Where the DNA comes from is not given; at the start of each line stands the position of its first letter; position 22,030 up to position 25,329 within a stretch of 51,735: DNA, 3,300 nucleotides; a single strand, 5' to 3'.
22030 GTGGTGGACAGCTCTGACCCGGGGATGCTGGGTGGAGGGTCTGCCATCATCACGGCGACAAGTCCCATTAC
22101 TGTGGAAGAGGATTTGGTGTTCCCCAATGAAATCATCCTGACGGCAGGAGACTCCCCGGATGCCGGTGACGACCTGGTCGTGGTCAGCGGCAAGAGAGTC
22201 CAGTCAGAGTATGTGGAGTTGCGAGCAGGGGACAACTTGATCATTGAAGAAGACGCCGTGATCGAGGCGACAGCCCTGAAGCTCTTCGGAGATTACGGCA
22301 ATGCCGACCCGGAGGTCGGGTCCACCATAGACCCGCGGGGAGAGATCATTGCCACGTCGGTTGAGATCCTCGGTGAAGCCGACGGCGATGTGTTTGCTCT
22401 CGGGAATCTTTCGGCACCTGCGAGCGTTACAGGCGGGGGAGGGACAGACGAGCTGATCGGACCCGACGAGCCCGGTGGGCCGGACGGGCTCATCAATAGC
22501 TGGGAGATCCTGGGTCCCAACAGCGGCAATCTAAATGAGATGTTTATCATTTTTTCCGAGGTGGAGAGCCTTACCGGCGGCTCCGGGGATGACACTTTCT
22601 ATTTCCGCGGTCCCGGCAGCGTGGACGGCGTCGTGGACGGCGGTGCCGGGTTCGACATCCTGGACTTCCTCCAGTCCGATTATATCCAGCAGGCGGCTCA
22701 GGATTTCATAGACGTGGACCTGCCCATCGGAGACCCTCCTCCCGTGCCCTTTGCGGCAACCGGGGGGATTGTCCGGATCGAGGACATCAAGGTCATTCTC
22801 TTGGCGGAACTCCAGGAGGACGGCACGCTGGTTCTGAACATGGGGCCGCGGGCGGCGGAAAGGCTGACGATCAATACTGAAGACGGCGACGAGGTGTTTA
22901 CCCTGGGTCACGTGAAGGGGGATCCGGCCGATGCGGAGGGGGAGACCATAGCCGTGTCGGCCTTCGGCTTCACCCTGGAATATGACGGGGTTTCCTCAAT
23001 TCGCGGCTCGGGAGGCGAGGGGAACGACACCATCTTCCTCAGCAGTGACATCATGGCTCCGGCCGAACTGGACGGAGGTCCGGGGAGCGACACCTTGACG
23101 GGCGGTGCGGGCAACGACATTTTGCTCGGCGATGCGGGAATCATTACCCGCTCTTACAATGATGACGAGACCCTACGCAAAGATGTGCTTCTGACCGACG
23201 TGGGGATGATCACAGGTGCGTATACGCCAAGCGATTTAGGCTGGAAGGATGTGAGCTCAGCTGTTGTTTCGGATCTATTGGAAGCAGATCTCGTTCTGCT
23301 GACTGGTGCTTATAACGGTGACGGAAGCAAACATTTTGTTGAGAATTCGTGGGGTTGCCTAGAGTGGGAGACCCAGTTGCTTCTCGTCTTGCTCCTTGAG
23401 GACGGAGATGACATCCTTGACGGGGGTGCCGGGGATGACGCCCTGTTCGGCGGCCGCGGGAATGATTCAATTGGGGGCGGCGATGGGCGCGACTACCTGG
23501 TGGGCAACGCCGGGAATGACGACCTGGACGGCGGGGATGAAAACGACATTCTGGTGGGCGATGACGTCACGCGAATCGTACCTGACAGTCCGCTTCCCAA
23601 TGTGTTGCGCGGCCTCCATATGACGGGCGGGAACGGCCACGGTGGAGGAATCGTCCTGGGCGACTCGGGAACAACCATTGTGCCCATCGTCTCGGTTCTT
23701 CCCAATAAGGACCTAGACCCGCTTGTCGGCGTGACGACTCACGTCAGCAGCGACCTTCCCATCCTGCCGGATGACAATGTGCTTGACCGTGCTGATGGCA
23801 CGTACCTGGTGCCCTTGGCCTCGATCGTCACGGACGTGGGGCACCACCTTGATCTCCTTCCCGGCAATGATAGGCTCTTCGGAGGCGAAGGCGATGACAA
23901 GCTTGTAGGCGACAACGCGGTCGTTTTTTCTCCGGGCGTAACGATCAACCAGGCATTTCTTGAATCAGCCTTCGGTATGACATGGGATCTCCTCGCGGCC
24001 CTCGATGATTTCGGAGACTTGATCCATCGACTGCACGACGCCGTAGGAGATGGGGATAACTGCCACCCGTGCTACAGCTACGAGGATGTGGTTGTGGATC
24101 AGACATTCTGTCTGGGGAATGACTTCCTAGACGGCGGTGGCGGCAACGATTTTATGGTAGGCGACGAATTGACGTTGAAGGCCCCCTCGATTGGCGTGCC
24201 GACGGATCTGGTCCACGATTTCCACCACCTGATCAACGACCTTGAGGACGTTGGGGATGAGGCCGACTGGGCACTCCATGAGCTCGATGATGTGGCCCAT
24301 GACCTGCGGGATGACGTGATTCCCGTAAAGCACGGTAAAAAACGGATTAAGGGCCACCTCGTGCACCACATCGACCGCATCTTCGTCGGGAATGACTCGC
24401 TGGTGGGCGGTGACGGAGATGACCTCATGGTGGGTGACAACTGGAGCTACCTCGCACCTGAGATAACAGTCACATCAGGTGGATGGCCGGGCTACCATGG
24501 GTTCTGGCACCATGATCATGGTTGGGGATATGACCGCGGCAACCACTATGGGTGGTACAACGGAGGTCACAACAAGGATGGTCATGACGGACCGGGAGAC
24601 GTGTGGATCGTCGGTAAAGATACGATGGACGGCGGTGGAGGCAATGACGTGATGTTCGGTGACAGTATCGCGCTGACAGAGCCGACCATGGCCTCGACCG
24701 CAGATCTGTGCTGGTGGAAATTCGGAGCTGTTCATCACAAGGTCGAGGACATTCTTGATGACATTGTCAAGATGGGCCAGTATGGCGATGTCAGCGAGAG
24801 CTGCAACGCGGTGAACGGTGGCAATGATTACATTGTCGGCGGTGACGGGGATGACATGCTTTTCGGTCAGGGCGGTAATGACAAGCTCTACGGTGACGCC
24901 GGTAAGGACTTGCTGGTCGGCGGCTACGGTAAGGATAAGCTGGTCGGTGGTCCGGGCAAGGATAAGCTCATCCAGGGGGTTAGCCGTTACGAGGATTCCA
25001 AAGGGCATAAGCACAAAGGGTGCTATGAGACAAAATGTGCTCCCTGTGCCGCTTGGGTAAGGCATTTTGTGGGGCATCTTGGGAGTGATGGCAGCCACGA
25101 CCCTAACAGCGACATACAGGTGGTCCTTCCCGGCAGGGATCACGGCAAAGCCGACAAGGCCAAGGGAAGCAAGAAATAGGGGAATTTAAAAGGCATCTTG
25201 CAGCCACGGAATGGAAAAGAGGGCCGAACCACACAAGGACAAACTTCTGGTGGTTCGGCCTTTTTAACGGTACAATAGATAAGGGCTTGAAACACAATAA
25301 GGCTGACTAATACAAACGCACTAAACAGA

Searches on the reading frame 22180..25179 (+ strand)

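Call 22: search_protein_families(library=pfam, proteins=[window:22180-25179:+], max_evalue=0.0001)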
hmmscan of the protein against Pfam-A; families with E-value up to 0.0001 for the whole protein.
window:22180-25179:+ (999 aa): 1 family
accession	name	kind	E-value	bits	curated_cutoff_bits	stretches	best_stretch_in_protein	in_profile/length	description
PF00353.25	HemolysinCabind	-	5.3e-33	113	23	3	879-912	3-36/36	RTX calcium-binding nonapeptide repeat (4 copies)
